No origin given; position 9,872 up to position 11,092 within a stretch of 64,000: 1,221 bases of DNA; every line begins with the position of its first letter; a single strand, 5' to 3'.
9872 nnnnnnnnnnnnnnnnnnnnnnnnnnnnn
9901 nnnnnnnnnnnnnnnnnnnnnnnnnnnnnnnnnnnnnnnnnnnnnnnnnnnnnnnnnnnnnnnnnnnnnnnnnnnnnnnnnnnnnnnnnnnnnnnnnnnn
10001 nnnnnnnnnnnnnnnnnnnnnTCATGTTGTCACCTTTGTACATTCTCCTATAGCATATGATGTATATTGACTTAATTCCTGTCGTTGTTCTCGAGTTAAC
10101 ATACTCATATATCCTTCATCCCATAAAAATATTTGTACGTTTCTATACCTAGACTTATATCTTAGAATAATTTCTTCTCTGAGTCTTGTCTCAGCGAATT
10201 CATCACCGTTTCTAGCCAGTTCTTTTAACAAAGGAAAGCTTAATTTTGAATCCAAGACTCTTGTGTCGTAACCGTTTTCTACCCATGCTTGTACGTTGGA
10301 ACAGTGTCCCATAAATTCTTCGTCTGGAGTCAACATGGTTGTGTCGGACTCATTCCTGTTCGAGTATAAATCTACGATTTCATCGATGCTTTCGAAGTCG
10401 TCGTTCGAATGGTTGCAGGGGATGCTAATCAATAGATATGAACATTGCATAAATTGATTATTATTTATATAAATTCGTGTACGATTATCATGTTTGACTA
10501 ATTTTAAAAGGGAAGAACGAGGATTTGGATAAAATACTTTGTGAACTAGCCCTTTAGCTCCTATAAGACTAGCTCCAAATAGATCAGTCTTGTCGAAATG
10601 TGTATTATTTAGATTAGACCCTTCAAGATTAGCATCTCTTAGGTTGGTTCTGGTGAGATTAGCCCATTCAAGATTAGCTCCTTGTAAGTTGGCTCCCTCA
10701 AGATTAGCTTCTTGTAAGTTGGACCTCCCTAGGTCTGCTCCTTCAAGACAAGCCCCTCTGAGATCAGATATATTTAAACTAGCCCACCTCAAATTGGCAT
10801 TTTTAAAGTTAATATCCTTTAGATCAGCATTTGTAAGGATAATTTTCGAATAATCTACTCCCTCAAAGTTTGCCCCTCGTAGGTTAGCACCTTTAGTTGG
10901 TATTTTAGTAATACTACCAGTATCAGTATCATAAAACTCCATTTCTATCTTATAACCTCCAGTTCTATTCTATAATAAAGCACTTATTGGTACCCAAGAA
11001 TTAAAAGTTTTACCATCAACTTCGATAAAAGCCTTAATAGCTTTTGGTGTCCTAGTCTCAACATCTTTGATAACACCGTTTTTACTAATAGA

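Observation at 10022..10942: Long pentapeptide-repeat protein (candidate DNA mimic)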

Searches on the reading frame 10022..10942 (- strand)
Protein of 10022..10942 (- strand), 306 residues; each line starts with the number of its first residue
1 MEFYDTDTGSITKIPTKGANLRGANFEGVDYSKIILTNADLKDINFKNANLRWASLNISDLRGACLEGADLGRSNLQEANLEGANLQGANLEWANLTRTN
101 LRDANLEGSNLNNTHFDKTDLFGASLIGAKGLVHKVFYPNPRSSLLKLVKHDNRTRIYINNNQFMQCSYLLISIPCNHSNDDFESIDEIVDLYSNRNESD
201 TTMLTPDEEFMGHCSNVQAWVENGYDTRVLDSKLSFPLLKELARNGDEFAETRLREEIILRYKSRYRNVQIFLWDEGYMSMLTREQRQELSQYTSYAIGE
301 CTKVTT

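Call 3: search_protein_families(library=pfam, proteins=[window:10022-10942:-], max_evalue=0.1)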
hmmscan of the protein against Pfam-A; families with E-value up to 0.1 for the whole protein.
window:10022-10942:- (306 aa): 4 families
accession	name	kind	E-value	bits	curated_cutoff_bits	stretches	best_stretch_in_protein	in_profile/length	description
PF00805.28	Pentapeptide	-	4.2e-37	125.7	20.2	4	74-113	1-40/40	Pentapeptide repeats (8 copies)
PF13599.13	Pentapeptide_4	-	1.5e-13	51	38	2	60-124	12-76/78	Pentapeptide repeat region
PF13576.12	Pentapeptide_3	-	6.9e-09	36.2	27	1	75-109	11-47/48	Pentapeptide repeats (9 copies)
PF25296.1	Decapeptide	-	0.0015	18.8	45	1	38-105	4-71/74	Decapeptide repeat region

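Call 4: search_protein_families(library=phrogs, proteins=[window:10022-10942:-], max_evalue=0.01)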
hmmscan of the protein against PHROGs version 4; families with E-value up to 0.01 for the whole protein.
window:10022-10942:- (306 aa): 8 families
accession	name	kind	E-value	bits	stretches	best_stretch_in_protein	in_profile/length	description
phrog_7713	-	unknown function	4.1e-25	88.5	4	73-123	29-81/103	-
phrog_923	-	unknown function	5.2e-19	68.5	1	17-197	800-946/990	-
phrog_31265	-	unknown function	9e-18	66.1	1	16-130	31-150/264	-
phrog_15350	-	unknown function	1.4e-16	61.4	1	19-130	149-260/494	-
phrog_12514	-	unknown function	1.7e-11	45.1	2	66-130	181-245/287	-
phrog_30240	-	unknown function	2.2e-10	40.9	2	8-85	167-249/438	-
phrog_7653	-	unknown function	1.2e-06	28.1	1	24-128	201-311/782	-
phrog_31567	-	unknown function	1.3e-05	26.2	0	64-92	43-71/151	-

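Call 6: search_dna_similar(query=window:10022-10942:-, collection=phages, mode=protein, max_rows=40)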
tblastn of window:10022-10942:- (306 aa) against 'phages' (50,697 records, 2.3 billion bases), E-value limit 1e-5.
Records with a match: 441; places in all: 1161; records where one place covers at least 80% of the query: 0.
Best place of each record, by identity: <60% 441.
By first word of the organism name: Mycobacterium 152; Rheinheimera 109; Staphylococcus 52; Listeria 31; Salmonella 17; Ralstonia 16; Acinetobacter 11; Caulobacter 7; Microcystis 7; Corynebacterium 7; and 19 more.
By host as written in the record: Rheinheimera sp. BAL341 109; Mycobacterium smegmatis mc2 155 108; Listeria monocytogenes 25; Staphylococcus aureus 23; - 19; Mycobacterium smegmatis mc#155 17; Mycobacterium smegmatis mc2155 17; Corynebacterium vitaeruminis NCIB 9291 7; and 66 more.
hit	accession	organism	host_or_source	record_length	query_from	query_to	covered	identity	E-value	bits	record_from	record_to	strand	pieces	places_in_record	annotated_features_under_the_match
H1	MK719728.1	Rheinheimera phage vB_RspM_Barba17S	Rheinheimera sp. BAL341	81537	7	183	58%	38.4%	1e-19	95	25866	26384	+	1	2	pentapeptide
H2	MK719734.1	Rheinheimera phage vB_RspM_Barba21S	Rheinheimera sp. BAL341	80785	7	183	58%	37.8%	1e-16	86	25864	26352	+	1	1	pentapeptide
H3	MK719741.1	Rheinheimera phage vB_RspM_Barba25S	Rheinheimera sp. BAL341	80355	19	183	54%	38.1%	5e-16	84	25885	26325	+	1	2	pentapeptide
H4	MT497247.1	Rheinheimera phage vB_RspM_barba_12-6I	Rheinheimera sp. BAL341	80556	19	183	54%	38.1%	2e-15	83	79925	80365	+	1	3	pentapeptide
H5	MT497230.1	Rheinheimera phage vB_RspM_barba_10-9C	Rheinheimera sp. BAL341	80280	19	183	54%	38.1%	2e-15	83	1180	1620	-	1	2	pentapeptide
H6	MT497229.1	Rheinheimera phage vB_RspM_barba_10-9B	Rheinheimera sp. BAL341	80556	19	183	54%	38.1%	2e-15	83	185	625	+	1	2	pentapeptide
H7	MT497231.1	Rheinheimera phage vB_RspM_barba_10-9D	Rheinheimera sp. BAL341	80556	19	183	54%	38.1%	2e-15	83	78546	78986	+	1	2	pentapeptide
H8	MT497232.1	Rheinheimera phage vB_RspM_barba_10-9E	Rheinheimera sp. BAL341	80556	19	183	54%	38.1%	2e-15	83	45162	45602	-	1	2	pentapeptide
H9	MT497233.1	Rheinheimera phage vB_RspM_barba_10-9F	Rheinheimera sp. BAL341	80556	19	183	54%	38.1%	2e-15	83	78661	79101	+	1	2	pentapeptide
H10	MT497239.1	Rheinheimera phage vB_RspM_barba_12-6A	Rheinheimera sp. BAL341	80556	19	183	54%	38.1%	2e-15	83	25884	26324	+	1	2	pentapeptide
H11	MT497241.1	Rheinheimera phage vB_RspM_barba_12-6C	Rheinheimera sp. BAL341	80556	19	183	54%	38.1%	2e-15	83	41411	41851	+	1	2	pentapeptide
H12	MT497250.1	Rheinheimera phage vB_RspM_barba_12-7B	Rheinheimera sp. BAL341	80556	19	183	54%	38.1%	2e-15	83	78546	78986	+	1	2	pentapeptide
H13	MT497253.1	Rheinheimera phage vB_RspM_barba_12-7E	Rheinheimera sp. BAL341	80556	19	183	54%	38.1%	2e-15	83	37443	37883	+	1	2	pentapeptide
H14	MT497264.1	Rheinheimera phage vB_RspM_barba_12-8G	Rheinheimera sp. BAL341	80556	19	183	54%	38.1%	2e-15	83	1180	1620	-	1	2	pentapeptide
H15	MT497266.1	Rheinheimera phage vB_RspM_barba_12-8I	Rheinheimera sp. BAL341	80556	19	183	54%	38.1%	2e-15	83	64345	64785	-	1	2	pentapeptide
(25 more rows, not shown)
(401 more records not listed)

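Call 25: find_encoding_contigs(protein=window:10022-10942:-, flank=10000, max_places=6)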
Protein window:10022-10942:- (306 aa): no gene with exactly this product is on record in the collection.

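Call 38: list_cluster_members(proteins=[window:10025-10942:-, window:38918-41617:-, window:16776-18884:-])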
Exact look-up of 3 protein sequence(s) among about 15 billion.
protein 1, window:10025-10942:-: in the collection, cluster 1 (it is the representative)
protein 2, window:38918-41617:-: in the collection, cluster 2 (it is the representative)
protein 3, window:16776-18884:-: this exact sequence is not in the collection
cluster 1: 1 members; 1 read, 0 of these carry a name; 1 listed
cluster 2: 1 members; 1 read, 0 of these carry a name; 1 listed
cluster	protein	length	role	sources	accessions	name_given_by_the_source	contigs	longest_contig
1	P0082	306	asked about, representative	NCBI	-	-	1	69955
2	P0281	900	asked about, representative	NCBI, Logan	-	-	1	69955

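Call 61: predict_structure(alignment_id=A4)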
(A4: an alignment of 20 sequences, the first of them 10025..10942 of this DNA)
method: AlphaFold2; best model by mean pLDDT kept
length: 306 residues; sequences in the alignment: 20
mean_pLDDT: 80.0   pTM: 0.60
mean pLDDT of the five models: 80.0, 79.2, 79.2, 77.9, 77.9
residues with pLDDT >= 90: 137; 70-90: 89; 50-70: 37; < 50: 43
segments of 3 or more residues with pLDDT < 50: 1-5, 9-13, 172-189, 196-198, 299-306
pLDDT, mean of each block of 10 residues (from residue 1): 45 62 86 87 95 94 97 96 97 95 94 87 82 61 74 85 69 42 44 50 77 86 90 89 94 96 92 94 96 67 41
secondary structure, 60 per line:
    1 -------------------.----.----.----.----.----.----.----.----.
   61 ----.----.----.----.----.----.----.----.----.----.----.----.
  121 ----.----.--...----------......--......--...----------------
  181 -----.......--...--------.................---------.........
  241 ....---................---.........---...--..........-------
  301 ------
elements in order: E133-135 E146-151 E154-159 E162-164 H186-192 H206-222 H232-244 H248-263 H267-275 H284-293

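Call 63: search_solved_structures(query=window:10025-10942:-, max_evalue=0.001)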
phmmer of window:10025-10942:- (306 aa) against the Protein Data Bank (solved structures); distinct sequences matched with E-value up to 0.001: 28.
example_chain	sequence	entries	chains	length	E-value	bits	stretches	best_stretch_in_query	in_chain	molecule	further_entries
4yfo_A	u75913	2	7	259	1.7e-28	102.9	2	20-129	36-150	beta1_ex1 | 6beta1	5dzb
4yei_A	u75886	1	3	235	2.5e-28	102.3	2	17-131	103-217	beta1mut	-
4yc5_A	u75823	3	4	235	1.8e-27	99.5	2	17-131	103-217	beta1 | beta1 protein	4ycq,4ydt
5dns_A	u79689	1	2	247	2.1e-23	86.2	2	19-115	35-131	t1428 beta1 loop design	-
5di5_A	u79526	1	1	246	2.6e-23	85.9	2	19-110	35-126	beta1 t801 loop variant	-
3du1_X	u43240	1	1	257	2.9e-23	85.7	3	38-129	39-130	All3740 protein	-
5dqa_A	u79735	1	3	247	6.3e-23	84.6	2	19-113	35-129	t3284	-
5dn0_A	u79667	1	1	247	7.7e-23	84.3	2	22-129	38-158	beta1 t1555 loop variant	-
5dra_A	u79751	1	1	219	9.3e-22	80.8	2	19-112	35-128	3beta1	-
2j8k_A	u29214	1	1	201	1.2e-19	73.8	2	20-125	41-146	NP275-NP276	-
6omx_A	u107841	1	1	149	3.6e-14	55.8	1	30-125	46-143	Alr5209 protein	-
2o6w_A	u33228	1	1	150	2.5e-11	46.5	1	39-123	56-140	Repeat Five Residue (Rfr) protein or pentapeptide repeat protein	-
2f3l_A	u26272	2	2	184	2.7e-10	43.1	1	18-113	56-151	RFR-Domain | pentapeptide repeat protein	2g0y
3n90_A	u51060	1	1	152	2.6e-09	39.9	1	16-125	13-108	Thylakoid lumenal 15 kDa protein 1, chloroplastic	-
2j8i_A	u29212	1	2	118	5.4e-09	38.9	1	20-91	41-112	NP275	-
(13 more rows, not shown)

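Call 65: fold_search(model_id=the predicted structure, library=pdb)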
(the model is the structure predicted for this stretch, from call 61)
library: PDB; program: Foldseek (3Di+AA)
matches with E <= 10: 121; with E <= 0.001: 55
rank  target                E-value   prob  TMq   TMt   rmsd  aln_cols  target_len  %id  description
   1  2j8k                  4.2e-10  1.00  0.23  0.39  10.5       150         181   35  Structure of the fusion of NP275 and NP276, pentapeptide repeat proteins from Nostoc punctiforme (released 2006-12-07)
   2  5dqa_C                1.7e-09  1.00  0.17  0.23  10.2       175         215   29  t3284 loop variant of beta1 (released 2016-08-31)
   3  5dqa_A                2.2e-09  1.00  0.26  0.35   7.2       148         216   34  t3284 loop variant of beta1 (released 2016-08-31)
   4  4yei_A                3.0e-09  1.00  0.17  0.22   9.9       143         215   35  Beta1mut synthetic solenoid protein (released 2016-03-09)
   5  5dns_A                4.6e-09  1.00  0.21  0.28   7.8       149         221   32  t1428 loop variant in P3221 (released 2016-09-28)
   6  4yc5                  1.8e-08  1.00  0.16  0.20  10.2       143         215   33  Beta1 synthetic solenoid protein (released 2016-03-09)
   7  3du1                  3.0e-08  1.00  0.28  0.36   5.8       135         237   35  The 2.0 Angstrom Resolution Crystal Structure of HetL, a Pentapeptide Repeat Protein involved in Heterocyst Differentiat (released 2008-11-11)
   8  5dns_B                4.1e-08  1.00  0.24  0.35   8.2       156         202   31  t1428 loop variant in P3221 (released 2016-09-28)
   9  5di5                  4.3e-08  1.00  0.35  0.56   4.2       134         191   37  beta1 t801 loop variant in P3221 (released 2016-08-31)
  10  5dn0                  5.6e-08  1.00  0.29  0.39   5.5       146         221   34  t1555 loop variant (released 2016-08-31)
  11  5dra                  6.9e-08  1.00  0.13  0.19  11.4       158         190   32  t3284 loop variant of beta1 (released 2016-08-31)
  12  4yfo                  8.1e-08  1.00  0.24  0.31  10.4       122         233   43  beta1_ex1 (released 2016-03-16)
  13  2o6w                  1.2e-07  1.00  0.35  0.72   1.0       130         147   31  Crystal Structure of a Pentapeptide Repeat Protein (Rfr23) from the cyanobacterium Cyanothece 51142 (released 2007-12-18)
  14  2g0y                  2.0e-07  1.00  0.25  0.57   7.9       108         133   32  Crystal Structure of a Lumenal Pentapeptide Repeat Protein from Cyanothece sp 51142 at 2.3 Angstrom Resolution. Tetragon (released 2006-11-07)
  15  2f3l                  2.8e-07  1.00  0.15  0.34  11.8       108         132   30  Crystal Structure of a Lumenal Rfr-domain protein (Contig83.1_1_243_746) from Cyanothece sp. 51142 at 2.1 Angstrom resol (released 2006-11-07)
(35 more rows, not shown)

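Call 70: find_related_loci(query=window:10025-10942:-, collection=metagenome_contigs, flank=10000)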
Query window:10025-10942:- (306 aa) in metagenome_contigs; peptide patterns used: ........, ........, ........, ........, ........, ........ (x = any residue, [..] = any of these).
50 stretches matched a pattern; 25 encode a relative of the query (tblastn E <= 1e-3); 25 distinct loci.
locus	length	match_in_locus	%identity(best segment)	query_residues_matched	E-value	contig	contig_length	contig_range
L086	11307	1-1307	42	2-149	6e-22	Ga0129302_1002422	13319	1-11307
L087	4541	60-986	51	1-130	2e-21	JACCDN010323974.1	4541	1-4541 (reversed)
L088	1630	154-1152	42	1-174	3e-21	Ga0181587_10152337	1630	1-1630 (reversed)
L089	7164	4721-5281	39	1-138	4e-19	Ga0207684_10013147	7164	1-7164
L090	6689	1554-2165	39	1-130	2e-17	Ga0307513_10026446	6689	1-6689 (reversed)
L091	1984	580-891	41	19-133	6e-17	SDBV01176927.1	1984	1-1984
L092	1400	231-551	38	17-165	3e-14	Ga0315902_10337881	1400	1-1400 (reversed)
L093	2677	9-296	44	2-140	3e-13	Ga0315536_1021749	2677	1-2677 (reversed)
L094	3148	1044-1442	33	16-111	6e-13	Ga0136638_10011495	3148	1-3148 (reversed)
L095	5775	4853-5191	34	17-130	3e-12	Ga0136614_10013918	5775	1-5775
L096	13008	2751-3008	60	43-130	2e-11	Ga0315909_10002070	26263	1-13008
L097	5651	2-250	45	17-130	3e-11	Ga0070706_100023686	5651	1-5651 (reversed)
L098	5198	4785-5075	43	10-129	2e-10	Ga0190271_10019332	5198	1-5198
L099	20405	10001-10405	34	18-115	8e-10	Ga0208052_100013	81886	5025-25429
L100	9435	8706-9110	34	18-106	1e-9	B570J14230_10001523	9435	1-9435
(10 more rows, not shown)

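Call 71: find_related_loci(query=window:10025-10942:-, collection=viral_contigs, flank=10000)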
Query window:10025-10942:- (306 aa) in viral_contigs; peptide patterns used: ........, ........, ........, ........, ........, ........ (x = any residue, [..] = any of these).
1 stretches matched a pattern, but none encodes a relative of the query by tblastn (E <= 1e-3).

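Call 73: search_protein_families(library=ncbifam, proteins=[window:10025-10942:-], max_evalue=0.01)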
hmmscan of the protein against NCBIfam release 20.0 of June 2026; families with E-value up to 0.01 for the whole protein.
window:10025-10942:- (306 aa): 17 families
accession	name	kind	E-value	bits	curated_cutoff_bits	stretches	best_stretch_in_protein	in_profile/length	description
NF052603.1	penta_Alr5209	equivalog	3e-20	72.4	125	2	73-130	17-74/113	Alr5209 family pentapeptide repeat protein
NF047416.1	penta_HetL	equivalog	1.4e-16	60.6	260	1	39-130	18-109/218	heterocyst differentiation pentapeptide repeat protein HetL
NF011743.0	PRK15196.1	equivalog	2.3e-16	59.6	354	1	18-130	166-278/350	type III secretion system effector PipB2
NF011744.0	PRK15197.1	equivalog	3.8e-14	52.6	274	1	16-130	156-271/291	SPI-2 type III secretion system effector PipB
NF000349.1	mfpA_AE000516.2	equivalog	1.4e-09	38.1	360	1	20-92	78-150/183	pentapeptide repeat protein MfpA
NF000071.4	penta_rpt_QnrA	exception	1.9e-09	37.7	450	1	18-129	86-197/218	QnrA family quinolone resistance pentapeptide repeat protein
NF000421.1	penta_rpt_QnrVC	exception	6.3e-08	32.8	460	1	24-116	11-104/218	QnrVC family quinolone resistance pentapeptide repeat protein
NF033086.2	penta_rpt_Qnr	equivalog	1.5e-07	31.4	240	1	18-129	85-191/211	Qnr family pentapeptide repeat protein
NF012152.0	penta_rpt_QnrC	exception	2.3e-07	31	500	1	19-126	36-144/221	QnrC family quinolone resistance pentapeptide repeat protein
NF038182.1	penta_rpt_SmQnr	exception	3.2e-07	30.4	460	1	17-71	143-197/215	SmQnr family pentapeptide repeat protein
NF000056.3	penta_rpt_QnrS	exception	2e-06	27.6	460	1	21-118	8-106/218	QnrS family quinolone resistance pentapeptide repeat protein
NF012151.0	penta_rpt_QnrAS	exception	2.1e-06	28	490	0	17-68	145-196/218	QnrAS family quinolone resistance pentapeptide repeat protein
NF011904.1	PRK15377.1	subfamily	3e-05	22.6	500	1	25-127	15-120/606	type III secretion system effector HECT-type E3 ubiquitin transferase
NF000420.1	penta_rpt_QnrB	exception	6.1e-05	23.1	460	1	18-127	88-192/214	QnrB family quinolone resistance pentapeptide repeat protein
NF033375.2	penta_rpt_QnrE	exception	9.3e-05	22.5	480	1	20-130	90-195/214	QnrE family quinolone resistance pentapeptide repeat protein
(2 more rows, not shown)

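Call 80: search_protein_families(library=padloc, proteins=[window:10025-10942:-], max_evalue=0.001)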
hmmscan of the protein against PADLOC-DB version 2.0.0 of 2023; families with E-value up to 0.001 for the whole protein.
window:10025-10942:- (306 aa): 0 families
